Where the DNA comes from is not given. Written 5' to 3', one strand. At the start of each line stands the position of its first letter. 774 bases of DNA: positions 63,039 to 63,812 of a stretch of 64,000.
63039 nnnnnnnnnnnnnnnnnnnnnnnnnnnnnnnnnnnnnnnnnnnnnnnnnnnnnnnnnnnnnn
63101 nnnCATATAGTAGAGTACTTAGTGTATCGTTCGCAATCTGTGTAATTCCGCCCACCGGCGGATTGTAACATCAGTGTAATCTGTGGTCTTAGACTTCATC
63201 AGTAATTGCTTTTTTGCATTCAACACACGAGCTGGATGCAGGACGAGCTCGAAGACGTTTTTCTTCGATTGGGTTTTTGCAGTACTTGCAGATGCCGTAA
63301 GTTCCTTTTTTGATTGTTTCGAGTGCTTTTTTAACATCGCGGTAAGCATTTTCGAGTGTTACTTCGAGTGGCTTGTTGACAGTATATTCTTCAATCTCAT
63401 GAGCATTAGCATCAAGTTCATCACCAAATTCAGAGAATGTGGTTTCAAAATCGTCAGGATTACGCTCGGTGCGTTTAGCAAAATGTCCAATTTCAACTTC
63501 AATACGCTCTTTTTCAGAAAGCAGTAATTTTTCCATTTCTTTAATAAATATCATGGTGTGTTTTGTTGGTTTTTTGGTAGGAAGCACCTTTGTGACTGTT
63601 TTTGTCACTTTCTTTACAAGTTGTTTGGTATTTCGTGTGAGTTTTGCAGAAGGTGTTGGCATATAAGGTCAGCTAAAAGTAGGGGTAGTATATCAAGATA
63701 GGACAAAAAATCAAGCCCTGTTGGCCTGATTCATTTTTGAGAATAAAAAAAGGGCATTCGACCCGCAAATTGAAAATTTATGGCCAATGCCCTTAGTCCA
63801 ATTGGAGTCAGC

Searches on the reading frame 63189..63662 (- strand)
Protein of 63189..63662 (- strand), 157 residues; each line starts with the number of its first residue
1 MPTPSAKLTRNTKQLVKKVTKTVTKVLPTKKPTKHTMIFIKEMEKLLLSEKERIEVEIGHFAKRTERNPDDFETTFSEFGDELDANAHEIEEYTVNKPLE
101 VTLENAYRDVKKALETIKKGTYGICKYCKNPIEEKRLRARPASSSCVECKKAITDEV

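Call 77: find_encoding_contigs(protein=window:63189-63662:-, flank=10000, max_places=2)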
Protein window:63189-63662:- (157 aa): 15 contigs read that carry it; 2 places shown.
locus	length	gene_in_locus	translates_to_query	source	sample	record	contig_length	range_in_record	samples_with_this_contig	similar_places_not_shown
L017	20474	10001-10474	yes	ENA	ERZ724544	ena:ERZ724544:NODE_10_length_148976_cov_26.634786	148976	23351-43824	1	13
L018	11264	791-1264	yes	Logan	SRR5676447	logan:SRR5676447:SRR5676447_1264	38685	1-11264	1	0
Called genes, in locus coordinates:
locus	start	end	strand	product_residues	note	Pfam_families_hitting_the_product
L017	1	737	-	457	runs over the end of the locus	PF01547:SBP_bac_1, PF13416:SBP_bac_8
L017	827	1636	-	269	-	PF18895:T4SS_pilin (weak)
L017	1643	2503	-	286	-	PF00483:NTP_transferase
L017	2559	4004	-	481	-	-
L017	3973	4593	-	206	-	PF07963:N_methyl (weak)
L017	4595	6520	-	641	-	PF13620:CarboxypepD_reg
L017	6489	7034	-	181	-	-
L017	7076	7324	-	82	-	PF01084:Ribosomal_S18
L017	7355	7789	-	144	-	PF00436:SSB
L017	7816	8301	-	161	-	PF01250:Ribosomal_S6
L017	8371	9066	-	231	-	PF01255:Prenyltransf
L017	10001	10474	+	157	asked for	PF01258:zf-dskA_traR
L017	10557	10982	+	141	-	PF01252:Peptidase_A8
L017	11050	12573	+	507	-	PF13541:ChlI, PF01078:Mg_chelatase, PF07728:AAA_5 (weak), PF00493:MCM (weak), PF13335:Mg_chelatase_C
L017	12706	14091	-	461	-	PF01476:LysM, PF23446:LysM1_NFP_LYK (faint), PF23473:LysM3_LYK4_5 (faint), PF01476:LysM, PF01551:Peptidase_M23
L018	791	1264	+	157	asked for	PF01258:zf-dskA_traR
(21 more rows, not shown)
